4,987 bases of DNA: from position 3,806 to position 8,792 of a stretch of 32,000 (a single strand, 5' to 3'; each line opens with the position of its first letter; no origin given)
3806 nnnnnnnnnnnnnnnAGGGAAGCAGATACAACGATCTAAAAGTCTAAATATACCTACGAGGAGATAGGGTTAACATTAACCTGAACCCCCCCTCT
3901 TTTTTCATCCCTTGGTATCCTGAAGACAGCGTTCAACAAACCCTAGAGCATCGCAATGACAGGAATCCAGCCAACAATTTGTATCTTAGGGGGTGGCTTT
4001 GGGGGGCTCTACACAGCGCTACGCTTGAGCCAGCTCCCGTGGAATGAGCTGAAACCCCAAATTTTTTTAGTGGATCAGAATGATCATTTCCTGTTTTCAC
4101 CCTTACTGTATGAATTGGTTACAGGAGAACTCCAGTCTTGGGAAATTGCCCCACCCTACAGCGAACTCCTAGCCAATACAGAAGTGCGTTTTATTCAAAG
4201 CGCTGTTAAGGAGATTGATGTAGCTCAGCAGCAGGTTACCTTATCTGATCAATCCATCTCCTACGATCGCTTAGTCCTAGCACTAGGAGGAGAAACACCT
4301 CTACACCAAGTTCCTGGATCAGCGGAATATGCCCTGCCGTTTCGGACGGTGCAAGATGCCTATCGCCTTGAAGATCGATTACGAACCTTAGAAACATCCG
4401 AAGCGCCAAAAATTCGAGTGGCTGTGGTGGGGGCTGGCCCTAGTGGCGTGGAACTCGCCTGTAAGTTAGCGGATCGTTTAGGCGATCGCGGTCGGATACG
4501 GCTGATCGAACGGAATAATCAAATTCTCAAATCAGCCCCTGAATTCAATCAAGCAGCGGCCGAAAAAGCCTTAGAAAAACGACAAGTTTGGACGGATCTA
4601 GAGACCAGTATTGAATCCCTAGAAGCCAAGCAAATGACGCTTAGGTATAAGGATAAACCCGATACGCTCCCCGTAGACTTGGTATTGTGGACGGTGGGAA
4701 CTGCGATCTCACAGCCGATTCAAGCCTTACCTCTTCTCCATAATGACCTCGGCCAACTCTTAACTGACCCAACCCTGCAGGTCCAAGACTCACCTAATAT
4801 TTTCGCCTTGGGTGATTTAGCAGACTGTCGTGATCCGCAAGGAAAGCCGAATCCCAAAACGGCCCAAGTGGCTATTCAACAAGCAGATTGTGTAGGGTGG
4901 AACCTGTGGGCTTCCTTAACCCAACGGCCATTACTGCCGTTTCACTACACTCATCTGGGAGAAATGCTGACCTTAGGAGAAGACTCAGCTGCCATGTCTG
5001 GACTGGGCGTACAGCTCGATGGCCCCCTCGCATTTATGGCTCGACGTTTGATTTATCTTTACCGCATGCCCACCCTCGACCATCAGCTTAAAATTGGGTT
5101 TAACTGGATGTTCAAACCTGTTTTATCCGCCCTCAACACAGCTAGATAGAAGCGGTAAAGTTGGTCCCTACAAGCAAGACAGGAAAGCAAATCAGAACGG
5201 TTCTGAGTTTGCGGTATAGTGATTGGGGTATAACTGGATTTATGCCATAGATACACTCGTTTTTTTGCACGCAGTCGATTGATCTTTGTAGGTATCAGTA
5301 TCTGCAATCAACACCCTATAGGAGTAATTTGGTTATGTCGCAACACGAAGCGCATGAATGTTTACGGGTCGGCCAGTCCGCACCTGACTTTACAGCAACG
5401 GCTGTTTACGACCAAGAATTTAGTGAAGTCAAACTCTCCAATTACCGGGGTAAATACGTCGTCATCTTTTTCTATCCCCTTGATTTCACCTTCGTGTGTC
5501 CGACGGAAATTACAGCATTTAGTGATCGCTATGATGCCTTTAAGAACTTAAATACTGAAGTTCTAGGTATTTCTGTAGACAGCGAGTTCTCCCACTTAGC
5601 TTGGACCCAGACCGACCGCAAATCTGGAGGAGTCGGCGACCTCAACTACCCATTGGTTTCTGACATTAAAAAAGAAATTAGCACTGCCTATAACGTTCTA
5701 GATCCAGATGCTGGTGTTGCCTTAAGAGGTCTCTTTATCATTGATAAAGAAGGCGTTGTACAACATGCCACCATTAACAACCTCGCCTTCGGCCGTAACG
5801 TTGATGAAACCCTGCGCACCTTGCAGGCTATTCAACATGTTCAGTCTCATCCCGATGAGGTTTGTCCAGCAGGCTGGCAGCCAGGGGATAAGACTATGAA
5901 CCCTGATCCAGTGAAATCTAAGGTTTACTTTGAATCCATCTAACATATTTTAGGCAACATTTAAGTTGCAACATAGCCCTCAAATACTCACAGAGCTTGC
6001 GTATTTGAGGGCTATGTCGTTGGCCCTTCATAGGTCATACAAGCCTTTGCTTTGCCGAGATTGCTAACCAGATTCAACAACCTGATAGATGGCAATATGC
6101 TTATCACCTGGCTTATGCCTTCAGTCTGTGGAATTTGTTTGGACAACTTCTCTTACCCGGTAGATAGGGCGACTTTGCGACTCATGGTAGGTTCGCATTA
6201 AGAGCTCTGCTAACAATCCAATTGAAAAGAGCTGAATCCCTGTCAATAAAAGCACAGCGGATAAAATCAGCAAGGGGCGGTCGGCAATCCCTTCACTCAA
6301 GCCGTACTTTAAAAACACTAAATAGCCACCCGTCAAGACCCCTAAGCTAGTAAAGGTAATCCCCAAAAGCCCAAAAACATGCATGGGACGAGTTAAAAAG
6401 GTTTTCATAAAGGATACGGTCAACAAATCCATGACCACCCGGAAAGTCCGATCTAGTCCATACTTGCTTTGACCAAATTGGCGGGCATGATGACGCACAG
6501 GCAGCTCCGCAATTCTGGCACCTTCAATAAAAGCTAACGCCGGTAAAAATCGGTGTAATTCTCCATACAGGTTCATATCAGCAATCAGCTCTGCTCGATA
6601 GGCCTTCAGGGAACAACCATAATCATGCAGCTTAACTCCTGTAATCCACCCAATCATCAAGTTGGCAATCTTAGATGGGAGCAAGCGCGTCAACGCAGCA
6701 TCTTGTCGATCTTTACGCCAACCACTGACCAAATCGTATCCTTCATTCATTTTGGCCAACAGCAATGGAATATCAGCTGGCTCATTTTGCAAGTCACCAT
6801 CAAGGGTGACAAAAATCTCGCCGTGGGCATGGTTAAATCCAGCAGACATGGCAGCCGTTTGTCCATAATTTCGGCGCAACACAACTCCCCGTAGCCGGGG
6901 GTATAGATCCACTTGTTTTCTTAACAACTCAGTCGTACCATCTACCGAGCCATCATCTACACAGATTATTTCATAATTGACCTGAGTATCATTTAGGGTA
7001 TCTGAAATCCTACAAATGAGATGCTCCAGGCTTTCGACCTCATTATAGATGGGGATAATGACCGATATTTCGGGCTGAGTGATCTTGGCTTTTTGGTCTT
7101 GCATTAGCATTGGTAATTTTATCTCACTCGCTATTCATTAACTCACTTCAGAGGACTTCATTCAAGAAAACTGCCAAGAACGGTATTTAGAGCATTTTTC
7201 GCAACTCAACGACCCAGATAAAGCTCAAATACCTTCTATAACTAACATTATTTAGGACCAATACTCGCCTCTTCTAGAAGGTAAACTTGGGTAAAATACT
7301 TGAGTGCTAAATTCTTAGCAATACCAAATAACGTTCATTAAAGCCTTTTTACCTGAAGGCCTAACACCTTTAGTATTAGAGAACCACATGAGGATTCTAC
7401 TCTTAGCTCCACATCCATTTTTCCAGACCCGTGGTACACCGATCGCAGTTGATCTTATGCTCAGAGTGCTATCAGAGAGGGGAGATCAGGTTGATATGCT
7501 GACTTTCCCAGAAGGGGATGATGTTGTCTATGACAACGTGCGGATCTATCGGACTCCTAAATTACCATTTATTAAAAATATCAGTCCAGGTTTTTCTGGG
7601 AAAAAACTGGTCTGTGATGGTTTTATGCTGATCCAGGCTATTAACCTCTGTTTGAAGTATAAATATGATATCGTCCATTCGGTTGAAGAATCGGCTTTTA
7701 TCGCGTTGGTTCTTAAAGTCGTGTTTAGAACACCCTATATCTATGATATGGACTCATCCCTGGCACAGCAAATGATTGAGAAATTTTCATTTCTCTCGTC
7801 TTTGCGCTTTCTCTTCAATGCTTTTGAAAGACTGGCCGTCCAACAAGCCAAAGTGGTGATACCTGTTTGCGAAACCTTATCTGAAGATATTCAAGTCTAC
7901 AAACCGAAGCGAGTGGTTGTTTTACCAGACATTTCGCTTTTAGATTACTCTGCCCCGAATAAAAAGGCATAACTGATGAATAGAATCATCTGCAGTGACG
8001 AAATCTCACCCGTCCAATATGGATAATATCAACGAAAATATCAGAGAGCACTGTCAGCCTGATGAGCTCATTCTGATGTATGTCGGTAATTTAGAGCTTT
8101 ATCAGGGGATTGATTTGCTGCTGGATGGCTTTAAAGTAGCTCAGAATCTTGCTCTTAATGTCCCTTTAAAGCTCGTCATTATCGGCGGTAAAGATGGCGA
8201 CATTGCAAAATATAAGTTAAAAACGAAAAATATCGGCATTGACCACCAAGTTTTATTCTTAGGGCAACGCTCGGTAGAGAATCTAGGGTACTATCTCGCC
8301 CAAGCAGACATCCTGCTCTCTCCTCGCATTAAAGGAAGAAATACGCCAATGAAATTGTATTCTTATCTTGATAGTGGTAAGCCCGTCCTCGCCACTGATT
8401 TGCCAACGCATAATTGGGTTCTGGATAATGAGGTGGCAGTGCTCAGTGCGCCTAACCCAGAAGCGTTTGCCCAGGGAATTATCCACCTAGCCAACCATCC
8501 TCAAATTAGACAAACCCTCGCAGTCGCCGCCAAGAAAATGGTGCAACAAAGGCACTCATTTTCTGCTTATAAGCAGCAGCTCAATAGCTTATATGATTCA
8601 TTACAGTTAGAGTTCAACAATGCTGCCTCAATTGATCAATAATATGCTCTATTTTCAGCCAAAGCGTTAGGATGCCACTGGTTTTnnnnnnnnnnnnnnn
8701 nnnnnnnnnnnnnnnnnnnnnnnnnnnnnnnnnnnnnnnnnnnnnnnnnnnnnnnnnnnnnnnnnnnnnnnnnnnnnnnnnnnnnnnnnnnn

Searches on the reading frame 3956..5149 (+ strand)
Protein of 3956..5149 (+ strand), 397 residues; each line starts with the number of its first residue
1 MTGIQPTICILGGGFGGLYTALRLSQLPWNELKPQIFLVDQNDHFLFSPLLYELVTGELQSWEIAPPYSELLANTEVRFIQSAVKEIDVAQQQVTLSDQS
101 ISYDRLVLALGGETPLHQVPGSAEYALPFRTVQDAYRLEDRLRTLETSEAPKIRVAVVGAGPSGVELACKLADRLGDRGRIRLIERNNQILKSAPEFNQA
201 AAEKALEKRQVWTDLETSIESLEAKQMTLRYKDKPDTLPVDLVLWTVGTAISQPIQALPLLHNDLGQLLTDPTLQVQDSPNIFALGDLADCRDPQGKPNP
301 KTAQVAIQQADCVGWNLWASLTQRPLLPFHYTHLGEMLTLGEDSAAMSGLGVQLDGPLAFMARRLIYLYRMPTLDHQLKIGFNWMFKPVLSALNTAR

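Call 42: search_protein_families(library=pfam, proteins=[window:3956-5149:+], max_evalue=0.001)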
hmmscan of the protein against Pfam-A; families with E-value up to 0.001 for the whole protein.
window:3956-5149:+ (397 aa): 7 families
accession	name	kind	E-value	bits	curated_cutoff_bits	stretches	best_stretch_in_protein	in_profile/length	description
PF07992.20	Pyr_redox_2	-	1.1e-47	163.3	26.1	1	7-310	2-291/291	Pyridine nucleotide-disulphide oxidoreductase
PF13454.12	NAD_binding_9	-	1.2e-11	45.2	21.8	0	156-189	1-35/155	FAD-NAD(P)-binding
PF00070.33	Pyr_redox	-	1.1e-08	35.9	22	1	154-227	1-71/82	Pyridine nucleotide-disulphide oxidoreductase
PF13450.12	NAD_binding_8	-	3.7e-07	30.8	21.9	0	157-190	1-31/68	NAD(P)-binding Rossmann-like domain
PF01266.30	DAO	-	6.9e-07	29.5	27.9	0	8-43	2-32/353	FAD dependent oxidoreductase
PF03486.20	HI0933_like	-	6.5e-05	22.9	50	0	154-192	2-37/244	HI0933-like protein Rossmann domain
PF13738.12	Pyr_redox_3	-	0.00084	19.1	30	0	149-198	161-207/305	Pyridine nucleotide-disulphide oxidoreductase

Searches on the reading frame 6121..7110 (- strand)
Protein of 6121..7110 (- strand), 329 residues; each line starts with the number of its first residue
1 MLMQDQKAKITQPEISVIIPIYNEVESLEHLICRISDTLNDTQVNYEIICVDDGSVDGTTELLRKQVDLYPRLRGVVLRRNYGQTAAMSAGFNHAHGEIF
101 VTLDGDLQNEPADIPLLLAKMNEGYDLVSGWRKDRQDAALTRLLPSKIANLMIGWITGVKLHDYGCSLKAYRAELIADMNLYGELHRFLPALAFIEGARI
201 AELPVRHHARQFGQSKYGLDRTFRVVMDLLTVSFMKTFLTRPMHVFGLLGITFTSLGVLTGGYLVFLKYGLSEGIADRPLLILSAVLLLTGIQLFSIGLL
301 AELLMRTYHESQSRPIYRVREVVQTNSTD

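Call 5: search_protein_families(library=ncbifam, proteins=[window:6121-7110:-], max_evalue=0.01)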
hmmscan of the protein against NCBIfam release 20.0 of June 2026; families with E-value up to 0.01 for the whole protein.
window:6121-7110:- (329 aa): 23 families
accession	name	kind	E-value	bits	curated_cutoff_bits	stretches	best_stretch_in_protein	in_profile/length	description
NF007986.1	PRK10714.1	equivalog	2.5e-68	230.4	529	1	14-326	7-315/316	undecaprenyl-phosphate 4-deoxy-4-formamido-L-arabinose transferase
NF047588.1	GlcsyltransPgfSStrep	equivalog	2e-43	148.8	500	1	15-321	3-304/308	glycosyltransferase PgfS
TIGR04182.1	glyco_TIGR04182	equivalog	3.6e-26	92.2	325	1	14-312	1-290/293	S-layer glycoprotein N-glycosyltransferase AglJ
TIGR03937.1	PgaC_IcaA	equivalog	4.2e-17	62.2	422.3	1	7-121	39-150/407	poly-beta-1,6-N-acetyl-D-glucosamine synthase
NF041391.1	DPhHxTase_Halo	equivalog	1.3e-14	53.7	375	1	21-181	3-155/213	dolichyl-phosphate hexose transferase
NF041875.1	EPS_EpsD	equivalog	3.2e-14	53.1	370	1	15-112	1-95/325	exopolysaccharide biosynthesis glycosyltransferase EpsD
NF047683.1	TeichurnBiosyTuaG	equivalog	5.8e-13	49.1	400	1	11-111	4-101/252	teichuronic acid biosynthesis protein TuaG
TIGR04283.1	glyco_like_mftF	equivalog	4e-12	46.2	182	1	15-109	1-85/221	TIGR04283 family arsenosugar biosynthesis glycosyltransferase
NF007482.0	PRK10073.1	equivalog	1.1e-11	44.4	423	1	12-111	5-100/334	glycosyltransferase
NF058614.1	PPMAGASynPpgS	equivalog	5.5e-11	42.3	370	1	16-139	3-120/226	polyprenyl-phospho-N-acetylgalactosaminyl synthase PpgS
TIGR03965.1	mycofact_glyco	equivalog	1.7e-09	37.1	280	1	12-122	73-180/467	mycofactocin biosynthesis glycosyltransferase MftF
NF045692.1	OglycostaseCruG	equivalog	2.2e-09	36.7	600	1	13-129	41-161/386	2'-O-glycosyltransferase CruG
NF050050.1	ProtGlycPglI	equivalog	1.4e-08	34.5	500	1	13-130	2-117/306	GalNAc(5)-diNAcBac-PP-undecaprenol beta-1,3-glucosyltransferase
NF010496.0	PRK13915.1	equivalog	2e-08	33.7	262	1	8-111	27-131/307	glucosyl-3-phosphoglycerate synthase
TIGR04242.1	nodulat_NodC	equivalog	5.3e-08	32.2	550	1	7-143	42-181/395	chitooligosaccharide synthase NodC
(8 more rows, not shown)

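Call 42: search_protein_families(library=pfam, proteins=[window:6121-7110:-], max_evalue=0.001)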
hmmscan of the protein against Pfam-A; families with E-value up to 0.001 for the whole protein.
window:6121-7110:- (329 aa): 2 families
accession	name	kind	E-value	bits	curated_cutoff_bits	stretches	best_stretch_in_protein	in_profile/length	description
PF00535.33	Glycos_transf_2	-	1.7e-30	106.6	23.3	1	16-174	1-162/168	Glycosyl transferase family 2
PF10111.15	Glyco_tranf_2_2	-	2.9e-05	24.1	27.3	1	16-106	1-91/276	Glycosyltransferase like family 2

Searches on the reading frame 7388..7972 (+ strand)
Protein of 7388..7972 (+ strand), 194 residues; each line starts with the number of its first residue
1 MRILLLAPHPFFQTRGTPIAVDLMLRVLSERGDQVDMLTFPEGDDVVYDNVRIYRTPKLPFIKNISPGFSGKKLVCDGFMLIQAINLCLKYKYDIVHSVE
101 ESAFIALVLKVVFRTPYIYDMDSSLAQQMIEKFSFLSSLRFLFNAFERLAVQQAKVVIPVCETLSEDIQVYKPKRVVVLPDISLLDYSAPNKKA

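Call 5: search_protein_families(library=ncbifam, proteins=[window:7388-7972:+], max_evalue=0.01)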
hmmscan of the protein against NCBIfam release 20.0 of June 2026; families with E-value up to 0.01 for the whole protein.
window:7388-7972:+ (194 aa): 0 families

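Call 42: search_protein_families(library=pfam, proteins=[window:7388-7972:+], max_evalue=0.001)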
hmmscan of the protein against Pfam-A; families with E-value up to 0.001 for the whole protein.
window:7388-7972:+ (194 aa): 2 families
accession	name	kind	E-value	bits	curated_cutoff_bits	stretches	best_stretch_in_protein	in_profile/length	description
PF13439.12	Glyco_transf_4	-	1.4e-09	38.6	28.5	1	21-180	8-163/170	Glycosyltransferase Family 4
PF13579.12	Glyco_trans_4_4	-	1.7e-09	38.7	29.7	1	21-180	7-156/158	Glycosyl transferase 4-like domain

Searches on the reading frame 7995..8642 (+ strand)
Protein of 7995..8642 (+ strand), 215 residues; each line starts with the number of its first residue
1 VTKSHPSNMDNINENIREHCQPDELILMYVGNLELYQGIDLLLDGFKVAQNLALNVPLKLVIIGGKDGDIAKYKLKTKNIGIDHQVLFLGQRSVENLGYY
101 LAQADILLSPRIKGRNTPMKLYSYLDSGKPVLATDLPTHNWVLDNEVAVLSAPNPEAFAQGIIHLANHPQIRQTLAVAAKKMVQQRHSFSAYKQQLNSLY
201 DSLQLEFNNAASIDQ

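Call 5: search_protein_families(library=ncbifam, proteins=[window:7995-8642:+], max_evalue=0.01)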
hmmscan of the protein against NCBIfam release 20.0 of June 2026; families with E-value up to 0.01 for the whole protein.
window:7995-8642:+ (215 aa): 15 families
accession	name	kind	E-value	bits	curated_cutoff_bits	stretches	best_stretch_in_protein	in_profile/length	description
TIGR04063.1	stp3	hypoth_equivalog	1.3e-14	53.9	442.05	1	23-203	212-395/397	TIGR04063 family PEP-CTERM/XrtA system glycosyltransferase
NF007640.0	PRK10307.1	subfamily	1.8e-12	46.9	276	1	21-192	226-396/411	WcaI family glycosyltransferase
TIGR03088.1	stp2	hypoth_equivalog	1.5e-10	40.7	409.05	1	3-202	173-372/374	TIGR03088 family PEP-CTERM/XrtA system glycosyltransferase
NF012028.0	PRK15484.1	subfamily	6.8e-09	35.3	618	1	14-197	181-372/380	lipopolysaccharide N-acetylglucosaminyltransferase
TIGR03449.1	mycothiol_MshA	equivalog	7.3e-09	35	462.5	1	18-202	214-402/406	D-inositol-3-phosphate glycosyltransferase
NF046085.1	XrtY_assoc_Gly1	equivalog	9.4e-09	34.6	400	1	19-203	204-384/387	XrtY-associated glycosyltransferase XYAG1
TIGR03087.1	stp1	hypoth_equivalog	1.9e-07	30.6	316.65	1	57-199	258-393/397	TIGR03087 family PEP-CTERM/XrtA system glycosyltransferase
NF038229.1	Glyco4_Geo_Pelo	equivalog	3.3e-07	29.6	400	1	80-202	214-335/338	GPMC system family 4 glycosyltransferase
NF041876.1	EPS_EpsE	equivalog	5.6e-07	29.1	400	1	22-190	212-383/389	exopolysaccharide biosynthesis GT4 family glycosyltransferase EpsE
TIGR03999.1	thiol_BshA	equivalog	1.3e-06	27.7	273.7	1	16-203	189-373/375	N-acetyl-alpha-D-glucosaminyl L-malate synthase BshA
TIGR04157.1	glyco_rSAM_CFB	subfamily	5.9e-05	22.2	400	1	19-106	222-303/406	TIGR04157 family glycosyltransferase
NF047676.1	TeichurnBiosyTuaH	equivalog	0.00014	20.9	550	1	38-173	222-359/384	teichuronic acid biosynthesis protein TuaH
TIGR04047.1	MSMEG_0565_glyc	hypoth_equivalog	0.00027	20.1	259.85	1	28-194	197-365/373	MSMEG_0565 family glycosyltransferase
NF038295.1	EPS_HpsP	equivalog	0.00037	19.6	550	1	19-203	202-387/388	hormogonium polysaccharide biosynthesis glycosyltransferase HpsP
NF053787.1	GlcN_PG_synth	equivalog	0.0015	17.4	480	1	19-203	192-359/361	N-acetylglucosaminyl phosphatidylglycerol synthase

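Call 42: search_protein_families(library=pfam, proteins=[window:7995-8642:+], max_evalue=0.001)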
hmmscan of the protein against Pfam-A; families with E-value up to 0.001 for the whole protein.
window:7995-8642:+ (215 aa): 3 families
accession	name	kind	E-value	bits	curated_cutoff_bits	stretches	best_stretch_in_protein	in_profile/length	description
PF00534.26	Glycos_transf_1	-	1e-20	74.4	26.4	1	22-182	13-172/172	Glycosyl transferases group 1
PF13692.12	Glyco_trans_1_4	-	3.4e-19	69.9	27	1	26-167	3-141/142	Glycosyl transferases group 1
PF13524.12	Glyco_trans_1_2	-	1.9e-06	28.3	25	1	87-195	30-141/144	Glycosyl transferase-like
